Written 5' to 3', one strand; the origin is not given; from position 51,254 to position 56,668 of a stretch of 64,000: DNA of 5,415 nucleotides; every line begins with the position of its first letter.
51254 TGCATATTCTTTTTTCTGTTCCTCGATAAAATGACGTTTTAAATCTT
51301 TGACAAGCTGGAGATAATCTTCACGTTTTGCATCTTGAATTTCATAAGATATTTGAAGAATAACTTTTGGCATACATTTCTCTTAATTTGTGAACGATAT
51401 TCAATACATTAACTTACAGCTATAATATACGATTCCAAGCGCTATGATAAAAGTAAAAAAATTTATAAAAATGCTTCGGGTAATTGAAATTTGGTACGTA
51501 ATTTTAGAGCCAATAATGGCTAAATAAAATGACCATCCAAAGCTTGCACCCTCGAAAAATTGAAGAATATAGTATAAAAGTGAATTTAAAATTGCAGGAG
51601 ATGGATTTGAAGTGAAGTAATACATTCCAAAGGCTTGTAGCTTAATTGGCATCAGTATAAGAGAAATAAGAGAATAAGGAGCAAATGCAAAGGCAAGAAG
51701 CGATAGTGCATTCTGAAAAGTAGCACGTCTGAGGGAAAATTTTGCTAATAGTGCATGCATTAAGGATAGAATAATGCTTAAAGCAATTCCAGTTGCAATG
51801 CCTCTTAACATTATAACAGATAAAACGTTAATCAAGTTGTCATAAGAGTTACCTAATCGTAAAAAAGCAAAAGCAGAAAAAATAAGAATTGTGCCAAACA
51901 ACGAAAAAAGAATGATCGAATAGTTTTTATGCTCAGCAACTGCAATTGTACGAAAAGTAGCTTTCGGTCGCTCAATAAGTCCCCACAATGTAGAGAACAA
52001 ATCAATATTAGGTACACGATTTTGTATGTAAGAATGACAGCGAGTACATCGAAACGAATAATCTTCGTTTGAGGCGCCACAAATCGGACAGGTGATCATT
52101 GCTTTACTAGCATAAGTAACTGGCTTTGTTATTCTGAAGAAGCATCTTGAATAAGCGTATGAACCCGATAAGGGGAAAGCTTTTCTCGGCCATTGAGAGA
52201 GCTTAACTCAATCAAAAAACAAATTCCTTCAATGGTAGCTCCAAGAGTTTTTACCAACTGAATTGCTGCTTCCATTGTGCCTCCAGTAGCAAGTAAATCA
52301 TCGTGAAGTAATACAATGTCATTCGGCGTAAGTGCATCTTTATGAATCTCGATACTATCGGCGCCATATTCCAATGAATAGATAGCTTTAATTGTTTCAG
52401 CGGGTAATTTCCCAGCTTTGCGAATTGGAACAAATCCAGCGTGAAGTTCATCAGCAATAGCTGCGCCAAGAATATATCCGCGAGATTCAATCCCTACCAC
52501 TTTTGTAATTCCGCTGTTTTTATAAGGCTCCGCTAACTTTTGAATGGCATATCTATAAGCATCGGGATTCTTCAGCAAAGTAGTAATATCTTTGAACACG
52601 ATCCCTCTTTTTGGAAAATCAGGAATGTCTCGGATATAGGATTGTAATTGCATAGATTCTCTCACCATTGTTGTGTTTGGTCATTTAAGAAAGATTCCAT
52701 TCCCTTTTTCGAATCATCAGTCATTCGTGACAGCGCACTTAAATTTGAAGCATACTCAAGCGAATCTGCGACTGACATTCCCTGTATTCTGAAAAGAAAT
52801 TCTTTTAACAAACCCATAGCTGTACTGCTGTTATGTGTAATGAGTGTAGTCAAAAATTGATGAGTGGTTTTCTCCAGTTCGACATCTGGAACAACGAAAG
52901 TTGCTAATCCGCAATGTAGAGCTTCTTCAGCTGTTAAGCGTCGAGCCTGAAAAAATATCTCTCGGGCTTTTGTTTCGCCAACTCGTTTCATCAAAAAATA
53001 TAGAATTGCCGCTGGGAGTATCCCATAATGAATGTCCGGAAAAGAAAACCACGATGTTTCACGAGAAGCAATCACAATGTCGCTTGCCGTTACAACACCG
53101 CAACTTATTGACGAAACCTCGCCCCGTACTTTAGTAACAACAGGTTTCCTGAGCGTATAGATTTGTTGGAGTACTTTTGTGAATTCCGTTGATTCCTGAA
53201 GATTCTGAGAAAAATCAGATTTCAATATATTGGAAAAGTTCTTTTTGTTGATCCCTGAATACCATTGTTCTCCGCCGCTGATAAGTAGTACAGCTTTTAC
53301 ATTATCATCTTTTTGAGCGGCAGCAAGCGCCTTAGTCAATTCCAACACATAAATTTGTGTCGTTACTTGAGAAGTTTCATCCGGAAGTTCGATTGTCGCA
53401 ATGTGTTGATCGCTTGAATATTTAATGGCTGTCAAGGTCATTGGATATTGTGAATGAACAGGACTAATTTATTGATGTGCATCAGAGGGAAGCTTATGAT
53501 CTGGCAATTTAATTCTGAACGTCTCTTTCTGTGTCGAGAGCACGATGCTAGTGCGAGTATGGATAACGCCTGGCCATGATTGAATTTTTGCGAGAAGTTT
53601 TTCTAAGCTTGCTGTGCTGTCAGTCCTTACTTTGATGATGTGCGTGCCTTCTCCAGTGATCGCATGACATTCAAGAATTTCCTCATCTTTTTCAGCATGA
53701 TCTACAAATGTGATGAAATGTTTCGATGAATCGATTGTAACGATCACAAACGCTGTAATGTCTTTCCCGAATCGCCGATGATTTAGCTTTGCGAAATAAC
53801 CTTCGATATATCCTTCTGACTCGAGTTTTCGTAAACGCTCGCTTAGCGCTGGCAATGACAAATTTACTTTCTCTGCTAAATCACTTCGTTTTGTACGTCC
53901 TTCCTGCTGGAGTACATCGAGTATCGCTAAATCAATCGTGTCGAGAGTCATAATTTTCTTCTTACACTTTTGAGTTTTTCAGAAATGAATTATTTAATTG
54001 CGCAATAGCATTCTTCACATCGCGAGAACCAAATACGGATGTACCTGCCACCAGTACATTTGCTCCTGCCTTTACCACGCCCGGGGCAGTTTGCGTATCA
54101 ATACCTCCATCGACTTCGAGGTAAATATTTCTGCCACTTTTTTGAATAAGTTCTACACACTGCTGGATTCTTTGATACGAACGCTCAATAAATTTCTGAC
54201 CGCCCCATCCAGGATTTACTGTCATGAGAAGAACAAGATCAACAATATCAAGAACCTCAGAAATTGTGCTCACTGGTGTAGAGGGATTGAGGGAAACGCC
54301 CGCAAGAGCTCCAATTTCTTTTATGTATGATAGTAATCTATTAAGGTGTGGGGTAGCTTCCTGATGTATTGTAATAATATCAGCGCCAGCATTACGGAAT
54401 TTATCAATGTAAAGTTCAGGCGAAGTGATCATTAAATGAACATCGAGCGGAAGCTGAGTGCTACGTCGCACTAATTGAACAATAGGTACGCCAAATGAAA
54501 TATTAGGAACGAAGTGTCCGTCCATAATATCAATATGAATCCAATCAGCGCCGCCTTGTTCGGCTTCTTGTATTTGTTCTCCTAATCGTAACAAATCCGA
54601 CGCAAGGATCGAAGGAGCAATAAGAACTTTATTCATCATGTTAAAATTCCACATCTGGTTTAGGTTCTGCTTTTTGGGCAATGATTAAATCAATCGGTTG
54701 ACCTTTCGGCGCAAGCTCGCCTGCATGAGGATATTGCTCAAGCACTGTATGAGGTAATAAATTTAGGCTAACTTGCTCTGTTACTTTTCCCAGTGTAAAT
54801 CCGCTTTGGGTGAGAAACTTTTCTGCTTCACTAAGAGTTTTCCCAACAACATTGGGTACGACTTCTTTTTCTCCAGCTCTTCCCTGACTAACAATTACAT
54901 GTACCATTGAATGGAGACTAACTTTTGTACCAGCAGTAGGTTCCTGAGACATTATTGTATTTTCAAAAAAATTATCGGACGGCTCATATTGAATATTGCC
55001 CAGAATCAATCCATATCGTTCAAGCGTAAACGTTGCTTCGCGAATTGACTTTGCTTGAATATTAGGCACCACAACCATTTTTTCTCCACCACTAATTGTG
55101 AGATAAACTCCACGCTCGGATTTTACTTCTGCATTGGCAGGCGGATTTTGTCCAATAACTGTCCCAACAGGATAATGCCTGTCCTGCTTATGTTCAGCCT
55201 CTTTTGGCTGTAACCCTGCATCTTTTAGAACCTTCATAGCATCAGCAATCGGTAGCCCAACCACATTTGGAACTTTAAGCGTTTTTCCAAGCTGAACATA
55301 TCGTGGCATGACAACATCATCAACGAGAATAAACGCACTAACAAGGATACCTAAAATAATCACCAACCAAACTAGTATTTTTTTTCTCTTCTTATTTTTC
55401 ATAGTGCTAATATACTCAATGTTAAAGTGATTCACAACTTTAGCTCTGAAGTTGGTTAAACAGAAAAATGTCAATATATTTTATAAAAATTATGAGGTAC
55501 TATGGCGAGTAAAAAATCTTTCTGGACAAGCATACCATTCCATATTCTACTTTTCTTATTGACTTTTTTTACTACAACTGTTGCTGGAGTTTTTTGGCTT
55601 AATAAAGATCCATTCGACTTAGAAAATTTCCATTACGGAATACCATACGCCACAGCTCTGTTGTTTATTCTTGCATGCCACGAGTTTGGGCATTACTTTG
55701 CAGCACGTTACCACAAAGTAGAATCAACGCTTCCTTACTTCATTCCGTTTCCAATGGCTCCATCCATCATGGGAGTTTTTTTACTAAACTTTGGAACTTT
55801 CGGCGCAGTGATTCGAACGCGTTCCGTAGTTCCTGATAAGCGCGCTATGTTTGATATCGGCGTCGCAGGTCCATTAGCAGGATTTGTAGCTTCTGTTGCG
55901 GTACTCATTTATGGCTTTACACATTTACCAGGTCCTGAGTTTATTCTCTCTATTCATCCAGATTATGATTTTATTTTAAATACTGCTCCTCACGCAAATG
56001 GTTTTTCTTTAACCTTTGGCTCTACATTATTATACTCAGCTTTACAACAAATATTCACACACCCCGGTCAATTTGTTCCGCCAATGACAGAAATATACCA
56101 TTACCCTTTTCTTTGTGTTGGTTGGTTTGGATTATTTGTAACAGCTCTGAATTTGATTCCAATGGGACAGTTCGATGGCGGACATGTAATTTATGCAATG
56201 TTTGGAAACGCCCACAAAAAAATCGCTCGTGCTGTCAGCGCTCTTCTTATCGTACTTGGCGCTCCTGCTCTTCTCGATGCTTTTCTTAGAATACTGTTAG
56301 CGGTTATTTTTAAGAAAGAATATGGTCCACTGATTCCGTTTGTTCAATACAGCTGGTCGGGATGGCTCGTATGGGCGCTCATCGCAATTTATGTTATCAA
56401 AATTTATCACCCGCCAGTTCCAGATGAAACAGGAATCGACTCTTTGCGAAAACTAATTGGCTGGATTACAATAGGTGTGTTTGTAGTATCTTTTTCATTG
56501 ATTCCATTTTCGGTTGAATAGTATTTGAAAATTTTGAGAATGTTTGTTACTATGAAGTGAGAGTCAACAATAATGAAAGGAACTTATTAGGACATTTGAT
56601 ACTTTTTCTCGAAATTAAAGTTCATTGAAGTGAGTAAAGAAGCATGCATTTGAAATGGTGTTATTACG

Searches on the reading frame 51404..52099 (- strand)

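Call 58: search_protein_families(library=pfam, proteins=[window:51404-52099:-], max_evalue=0.000001)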
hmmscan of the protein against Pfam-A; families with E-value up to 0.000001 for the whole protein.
window:51404-52099:- (232 aa): 1 family
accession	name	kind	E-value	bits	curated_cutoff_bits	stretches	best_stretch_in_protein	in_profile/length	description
PF04893.22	Yip1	-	1.4e-08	35.3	28.6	1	39-223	1-169/173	Yip1 domain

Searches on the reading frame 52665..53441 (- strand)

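Call 59: search_protein_families(library=pfam, proteins=[window:52665-53441:-], max_evalue=0.000001)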
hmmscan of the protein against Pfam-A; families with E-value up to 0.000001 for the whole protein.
window:52665-53441:- (259 aa): 2 families
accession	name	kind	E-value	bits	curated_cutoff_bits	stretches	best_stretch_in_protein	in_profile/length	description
PF00378.25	ECH_1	-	1.4e-32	113.5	27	1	15-259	7-248/251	Enoyl-CoA hydratase/isomerase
PF16113.10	ECH_2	-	1.8e-13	51.2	27.2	1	32-220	20-207/335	Enoyl-CoA hydratase/isomerase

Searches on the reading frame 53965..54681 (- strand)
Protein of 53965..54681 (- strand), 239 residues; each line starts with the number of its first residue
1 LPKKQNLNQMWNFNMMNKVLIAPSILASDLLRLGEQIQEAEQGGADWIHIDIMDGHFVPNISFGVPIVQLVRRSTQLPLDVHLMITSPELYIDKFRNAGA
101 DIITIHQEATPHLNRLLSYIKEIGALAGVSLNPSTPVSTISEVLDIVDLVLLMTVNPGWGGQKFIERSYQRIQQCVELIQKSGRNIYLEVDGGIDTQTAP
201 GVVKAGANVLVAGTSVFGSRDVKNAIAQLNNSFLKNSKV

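Call 59: search_protein_families(library=pfam, proteins=[window:53965-54681:-], max_evalue=0.000001)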
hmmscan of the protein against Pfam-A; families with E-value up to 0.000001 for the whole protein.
window:53965-54681:- (239 aa): 1 family
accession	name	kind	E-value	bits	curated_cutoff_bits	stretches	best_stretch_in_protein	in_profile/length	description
PF00834.25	Ribul_P_3_epim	-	6.2e-76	254.7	21.1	1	21-217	2-198/198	Ribulose-phosphate 3 epimerase family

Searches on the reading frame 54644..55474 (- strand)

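Call 59: search_protein_families(library=pfam, proteins=[window:54644-55474:-], max_evalue=0.000001)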
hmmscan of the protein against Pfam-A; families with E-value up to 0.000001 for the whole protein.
window:54644-55474:- (277 aa): 1 family
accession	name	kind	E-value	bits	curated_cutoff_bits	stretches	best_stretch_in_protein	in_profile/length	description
PF03793.24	PASTA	-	1.5e-40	137.4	23.2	3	67-128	2-63/64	PASTA domain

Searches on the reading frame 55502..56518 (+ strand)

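Call 59: search_protein_families(library=pfam, proteins=[window:55502-56518:+], max_evalue=0.000001)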
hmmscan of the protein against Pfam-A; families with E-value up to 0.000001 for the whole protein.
window:55502-56518:+ (339 aa): 1 family
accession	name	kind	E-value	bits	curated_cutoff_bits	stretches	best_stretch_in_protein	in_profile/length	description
PF02163.28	Peptidase_M50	-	4.1e-19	69.2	27.2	1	50-245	3-206/221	Peptidase family M50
